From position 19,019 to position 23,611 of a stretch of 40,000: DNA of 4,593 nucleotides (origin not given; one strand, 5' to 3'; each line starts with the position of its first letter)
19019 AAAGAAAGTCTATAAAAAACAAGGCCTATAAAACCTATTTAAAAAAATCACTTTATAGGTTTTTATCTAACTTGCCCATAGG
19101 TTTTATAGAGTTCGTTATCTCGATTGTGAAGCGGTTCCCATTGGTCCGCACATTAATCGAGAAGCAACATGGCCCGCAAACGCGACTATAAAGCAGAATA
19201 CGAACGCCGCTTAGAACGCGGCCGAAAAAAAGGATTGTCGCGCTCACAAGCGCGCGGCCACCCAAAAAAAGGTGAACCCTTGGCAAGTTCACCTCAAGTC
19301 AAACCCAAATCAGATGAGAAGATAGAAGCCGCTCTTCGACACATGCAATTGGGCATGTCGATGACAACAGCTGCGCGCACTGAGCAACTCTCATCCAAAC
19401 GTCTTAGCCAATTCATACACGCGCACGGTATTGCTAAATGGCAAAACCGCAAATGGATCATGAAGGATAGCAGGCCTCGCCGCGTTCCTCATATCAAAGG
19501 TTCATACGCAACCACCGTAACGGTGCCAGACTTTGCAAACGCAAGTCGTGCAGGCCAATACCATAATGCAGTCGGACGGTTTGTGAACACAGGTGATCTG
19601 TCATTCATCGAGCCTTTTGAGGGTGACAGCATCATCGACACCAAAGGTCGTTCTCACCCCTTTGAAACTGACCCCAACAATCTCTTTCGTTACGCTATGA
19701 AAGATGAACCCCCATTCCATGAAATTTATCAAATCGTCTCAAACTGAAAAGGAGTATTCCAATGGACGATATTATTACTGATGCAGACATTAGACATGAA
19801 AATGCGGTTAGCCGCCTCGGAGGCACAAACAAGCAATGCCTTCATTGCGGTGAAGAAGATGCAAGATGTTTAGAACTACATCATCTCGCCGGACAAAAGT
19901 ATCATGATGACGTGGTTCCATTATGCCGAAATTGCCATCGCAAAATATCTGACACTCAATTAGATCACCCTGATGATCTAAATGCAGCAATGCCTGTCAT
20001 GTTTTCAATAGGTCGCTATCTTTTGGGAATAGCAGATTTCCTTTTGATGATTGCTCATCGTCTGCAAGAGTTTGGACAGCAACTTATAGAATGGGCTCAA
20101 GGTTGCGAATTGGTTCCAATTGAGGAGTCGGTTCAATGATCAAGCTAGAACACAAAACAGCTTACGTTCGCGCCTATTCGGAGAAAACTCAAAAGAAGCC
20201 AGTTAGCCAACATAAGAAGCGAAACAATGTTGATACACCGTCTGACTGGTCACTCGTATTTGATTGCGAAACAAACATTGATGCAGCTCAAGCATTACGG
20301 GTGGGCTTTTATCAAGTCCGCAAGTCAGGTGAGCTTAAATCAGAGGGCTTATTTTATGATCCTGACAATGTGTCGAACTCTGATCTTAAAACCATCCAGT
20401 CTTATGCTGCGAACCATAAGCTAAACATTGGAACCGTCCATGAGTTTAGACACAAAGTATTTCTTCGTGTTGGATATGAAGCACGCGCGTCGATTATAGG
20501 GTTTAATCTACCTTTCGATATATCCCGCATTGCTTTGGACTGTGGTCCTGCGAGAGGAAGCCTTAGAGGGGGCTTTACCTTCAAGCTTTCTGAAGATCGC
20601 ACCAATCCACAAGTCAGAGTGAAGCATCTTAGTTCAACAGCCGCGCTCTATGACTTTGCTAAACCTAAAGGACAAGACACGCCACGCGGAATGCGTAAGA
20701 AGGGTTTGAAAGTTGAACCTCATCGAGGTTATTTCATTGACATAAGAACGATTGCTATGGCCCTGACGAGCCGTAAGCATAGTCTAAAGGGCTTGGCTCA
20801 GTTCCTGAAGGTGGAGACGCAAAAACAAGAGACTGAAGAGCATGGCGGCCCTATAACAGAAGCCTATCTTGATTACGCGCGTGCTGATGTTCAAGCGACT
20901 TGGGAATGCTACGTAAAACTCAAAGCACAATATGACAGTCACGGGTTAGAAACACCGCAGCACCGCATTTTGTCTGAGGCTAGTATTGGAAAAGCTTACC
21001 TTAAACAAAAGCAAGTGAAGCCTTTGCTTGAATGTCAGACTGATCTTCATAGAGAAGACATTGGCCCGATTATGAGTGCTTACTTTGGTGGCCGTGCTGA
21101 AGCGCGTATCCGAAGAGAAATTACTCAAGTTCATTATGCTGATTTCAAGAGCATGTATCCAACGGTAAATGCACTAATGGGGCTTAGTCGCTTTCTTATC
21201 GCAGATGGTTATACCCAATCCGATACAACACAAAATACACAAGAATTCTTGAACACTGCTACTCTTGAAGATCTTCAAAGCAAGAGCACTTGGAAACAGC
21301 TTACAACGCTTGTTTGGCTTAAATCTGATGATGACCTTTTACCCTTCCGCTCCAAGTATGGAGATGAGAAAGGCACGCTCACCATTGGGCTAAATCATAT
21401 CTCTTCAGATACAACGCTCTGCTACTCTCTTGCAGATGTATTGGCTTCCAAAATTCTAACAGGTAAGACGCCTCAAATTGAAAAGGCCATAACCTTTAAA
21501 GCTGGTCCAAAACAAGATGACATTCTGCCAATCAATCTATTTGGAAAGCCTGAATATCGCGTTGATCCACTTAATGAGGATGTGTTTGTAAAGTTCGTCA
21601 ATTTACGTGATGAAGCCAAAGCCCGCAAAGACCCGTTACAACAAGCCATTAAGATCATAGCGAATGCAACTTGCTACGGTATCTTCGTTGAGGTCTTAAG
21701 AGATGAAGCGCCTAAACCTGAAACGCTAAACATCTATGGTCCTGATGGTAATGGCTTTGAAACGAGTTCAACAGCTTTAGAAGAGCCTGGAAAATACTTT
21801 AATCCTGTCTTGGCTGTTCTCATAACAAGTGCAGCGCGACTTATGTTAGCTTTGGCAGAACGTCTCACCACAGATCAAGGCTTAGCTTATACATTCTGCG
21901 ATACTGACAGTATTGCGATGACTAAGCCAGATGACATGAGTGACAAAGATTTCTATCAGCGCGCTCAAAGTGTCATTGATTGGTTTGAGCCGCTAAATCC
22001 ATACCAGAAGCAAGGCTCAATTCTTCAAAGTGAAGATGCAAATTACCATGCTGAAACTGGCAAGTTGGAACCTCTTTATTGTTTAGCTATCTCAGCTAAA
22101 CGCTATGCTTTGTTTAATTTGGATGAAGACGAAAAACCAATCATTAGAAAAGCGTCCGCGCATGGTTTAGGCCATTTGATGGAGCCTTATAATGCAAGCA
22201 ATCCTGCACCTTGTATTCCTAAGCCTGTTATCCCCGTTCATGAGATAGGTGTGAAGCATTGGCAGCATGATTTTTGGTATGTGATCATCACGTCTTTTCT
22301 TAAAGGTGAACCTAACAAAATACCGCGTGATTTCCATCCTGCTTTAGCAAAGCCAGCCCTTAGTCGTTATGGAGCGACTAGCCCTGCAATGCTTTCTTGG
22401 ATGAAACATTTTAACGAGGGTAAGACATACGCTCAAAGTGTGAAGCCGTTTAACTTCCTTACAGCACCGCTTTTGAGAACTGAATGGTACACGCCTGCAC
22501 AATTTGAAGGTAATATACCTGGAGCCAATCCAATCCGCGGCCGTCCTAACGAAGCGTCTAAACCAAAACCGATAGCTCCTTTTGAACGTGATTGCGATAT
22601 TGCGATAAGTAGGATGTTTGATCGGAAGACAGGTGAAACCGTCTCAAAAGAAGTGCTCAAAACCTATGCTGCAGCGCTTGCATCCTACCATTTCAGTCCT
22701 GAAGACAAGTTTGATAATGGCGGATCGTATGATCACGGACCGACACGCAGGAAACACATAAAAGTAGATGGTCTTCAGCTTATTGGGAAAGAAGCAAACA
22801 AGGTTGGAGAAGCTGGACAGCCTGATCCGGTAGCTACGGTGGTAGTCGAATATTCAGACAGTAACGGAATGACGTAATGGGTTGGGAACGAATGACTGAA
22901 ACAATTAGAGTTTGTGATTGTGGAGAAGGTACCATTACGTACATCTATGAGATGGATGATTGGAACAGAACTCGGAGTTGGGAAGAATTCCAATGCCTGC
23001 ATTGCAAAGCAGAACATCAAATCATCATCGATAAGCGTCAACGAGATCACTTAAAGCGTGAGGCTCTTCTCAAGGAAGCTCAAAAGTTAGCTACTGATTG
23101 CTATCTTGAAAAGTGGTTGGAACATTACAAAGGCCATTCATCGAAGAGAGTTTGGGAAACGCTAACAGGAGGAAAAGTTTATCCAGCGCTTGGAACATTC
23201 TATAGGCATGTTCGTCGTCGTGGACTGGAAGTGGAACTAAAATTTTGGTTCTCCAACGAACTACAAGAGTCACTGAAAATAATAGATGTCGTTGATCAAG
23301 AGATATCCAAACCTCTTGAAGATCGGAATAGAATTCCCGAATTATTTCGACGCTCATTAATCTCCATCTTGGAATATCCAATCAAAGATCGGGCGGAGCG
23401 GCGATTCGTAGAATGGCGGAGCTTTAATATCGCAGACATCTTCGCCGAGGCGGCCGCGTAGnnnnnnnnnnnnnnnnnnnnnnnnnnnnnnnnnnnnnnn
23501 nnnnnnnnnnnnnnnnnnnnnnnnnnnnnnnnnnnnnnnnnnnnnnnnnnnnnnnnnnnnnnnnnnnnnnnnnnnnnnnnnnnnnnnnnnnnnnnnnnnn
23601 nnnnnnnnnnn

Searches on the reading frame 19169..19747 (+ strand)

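Call 5: search_protein_families(library=pfam, proteins=[window:19169-19747:+], max_evalue=0.01)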
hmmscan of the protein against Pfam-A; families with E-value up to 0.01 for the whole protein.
window:19169-19747:+ (192 aa): 0 families

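Call 6: search_protein_families(library=padloc, proteins=[window:19169-19747:+], max_evalue=0.01)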
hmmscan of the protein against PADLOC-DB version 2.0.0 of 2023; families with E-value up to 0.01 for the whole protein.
window:19169-19747:+ (192 aa): 0 families

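Call 82: search_protein_families(library=pfam, proteins=[window:19169-19747:+], max_evalue=5)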
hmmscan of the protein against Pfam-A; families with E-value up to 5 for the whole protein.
window:19169-19747:+ (192 aa): 1 family
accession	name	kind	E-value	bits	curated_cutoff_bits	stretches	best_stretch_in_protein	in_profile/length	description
PF22887.1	DUF7022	-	0.1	13.2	27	1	65-118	15-67/166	Family of unknown function (DUF7022)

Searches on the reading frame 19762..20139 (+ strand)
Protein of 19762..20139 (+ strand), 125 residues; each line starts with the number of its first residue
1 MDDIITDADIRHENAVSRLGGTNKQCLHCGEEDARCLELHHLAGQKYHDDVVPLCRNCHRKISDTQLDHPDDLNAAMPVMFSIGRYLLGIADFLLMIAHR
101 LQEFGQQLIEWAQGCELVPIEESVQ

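Call 5: search_protein_families(library=pfam, proteins=[window:19762-20139:+], max_evalue=0.01)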
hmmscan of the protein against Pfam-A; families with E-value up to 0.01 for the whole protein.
window:19762-20139:+ (125 aa): 0 families

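Call 6: search_protein_families(library=padloc, proteins=[window:19762-20139:+], max_evalue=0.01)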
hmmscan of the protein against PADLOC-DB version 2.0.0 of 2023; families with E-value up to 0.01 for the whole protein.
window:19762-20139:+ (125 aa): 0 families

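Call 82: search_protein_families(library=pfam, proteins=[window:19762-20139:+], max_evalue=5)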
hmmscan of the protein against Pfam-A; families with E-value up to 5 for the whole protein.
window:19762-20139:+ (125 aa): 4 families
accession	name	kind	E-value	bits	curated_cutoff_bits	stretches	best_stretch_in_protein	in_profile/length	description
PF01844.29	HNH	-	0.036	14.6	21.4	1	26-64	1-46/47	HNH endonuclease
PF16786.11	RecA_dep_nuc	-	0.04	14.5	26.9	1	13-65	9-61/103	Recombination enhancement, RecA-dependent nuclease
PF13240.11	Zn_Ribbon_1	-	0.055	13.7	25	0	55-65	2-12/23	zinc-ribbon domain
PF06147.18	DUF968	-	0.64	10.5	27.8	1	24-64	99-144/171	Protein of unknown function (DUF968)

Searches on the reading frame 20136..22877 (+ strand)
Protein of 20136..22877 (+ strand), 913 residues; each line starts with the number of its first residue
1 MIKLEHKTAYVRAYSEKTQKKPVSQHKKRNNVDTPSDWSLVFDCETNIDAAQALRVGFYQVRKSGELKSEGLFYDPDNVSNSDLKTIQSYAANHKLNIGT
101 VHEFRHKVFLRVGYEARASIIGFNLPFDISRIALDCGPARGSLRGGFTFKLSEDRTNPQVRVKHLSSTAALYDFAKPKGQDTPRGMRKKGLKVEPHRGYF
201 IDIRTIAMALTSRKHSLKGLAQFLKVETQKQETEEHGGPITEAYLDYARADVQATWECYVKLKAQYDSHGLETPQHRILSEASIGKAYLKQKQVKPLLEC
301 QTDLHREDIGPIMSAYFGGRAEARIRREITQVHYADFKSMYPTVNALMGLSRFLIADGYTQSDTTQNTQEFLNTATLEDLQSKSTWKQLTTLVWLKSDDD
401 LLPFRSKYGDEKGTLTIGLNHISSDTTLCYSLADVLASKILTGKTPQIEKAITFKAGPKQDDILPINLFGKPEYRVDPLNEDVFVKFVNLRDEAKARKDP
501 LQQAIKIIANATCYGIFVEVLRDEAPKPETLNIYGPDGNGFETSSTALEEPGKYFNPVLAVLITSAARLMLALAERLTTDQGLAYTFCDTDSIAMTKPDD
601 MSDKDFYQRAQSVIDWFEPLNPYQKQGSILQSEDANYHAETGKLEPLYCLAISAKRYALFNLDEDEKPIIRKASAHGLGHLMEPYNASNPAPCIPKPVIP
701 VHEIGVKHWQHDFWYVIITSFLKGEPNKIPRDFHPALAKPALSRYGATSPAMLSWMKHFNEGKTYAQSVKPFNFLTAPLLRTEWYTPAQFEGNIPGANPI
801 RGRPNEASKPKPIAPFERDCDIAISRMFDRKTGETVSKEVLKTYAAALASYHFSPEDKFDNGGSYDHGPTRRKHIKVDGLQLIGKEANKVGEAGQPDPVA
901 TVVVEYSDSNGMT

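Call 5: search_protein_families(library=pfam, proteins=[window:20136-22877:+], max_evalue=0.01)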
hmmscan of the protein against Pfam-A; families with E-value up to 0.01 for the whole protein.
window:20136-22877:+ (913 aa): 2 families
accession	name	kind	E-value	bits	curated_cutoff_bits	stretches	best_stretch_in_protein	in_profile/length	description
PF03175.18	DNA_pol_B_2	-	2e-07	30.7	25.8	1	229-344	125-244/468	DNA polymerase type B, organellar and viral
PF01612.26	DNA_pol_A_exo1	-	0.001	19.4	23.6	1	204-265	106-171/173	3'-5' exonuclease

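Call 6: search_protein_families(library=padloc, proteins=[window:20136-22877:+], max_evalue=0.01)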
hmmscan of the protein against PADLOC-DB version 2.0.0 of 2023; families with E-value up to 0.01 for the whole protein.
window:20136-22877:+ (913 aa): 0 families

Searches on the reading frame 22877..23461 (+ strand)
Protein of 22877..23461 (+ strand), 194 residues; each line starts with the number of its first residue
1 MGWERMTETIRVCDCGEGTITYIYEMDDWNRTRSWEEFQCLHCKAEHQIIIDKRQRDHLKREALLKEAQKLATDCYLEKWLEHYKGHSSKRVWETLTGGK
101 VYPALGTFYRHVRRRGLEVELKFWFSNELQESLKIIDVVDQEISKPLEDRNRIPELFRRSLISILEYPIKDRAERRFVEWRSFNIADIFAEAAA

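Call 5: search_protein_families(library=pfam, proteins=[window:22877-23461:+], max_evalue=0.01)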
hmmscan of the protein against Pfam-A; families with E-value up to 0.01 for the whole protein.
window:22877-23461:+ (194 aa): 0 families

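Call 6: search_protein_families(library=padloc, proteins=[window:22877-23461:+], max_evalue=0.01)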
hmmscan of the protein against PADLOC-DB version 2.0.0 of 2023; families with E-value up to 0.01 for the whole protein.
window:22877-23461:+ (194 aa): 0 families

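Call 82: search_protein_families(library=pfam, proteins=[window:22877-23461:+], max_evalue=5)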
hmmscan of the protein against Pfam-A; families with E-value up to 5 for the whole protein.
window:22877-23461:+ (194 aa): 0 families
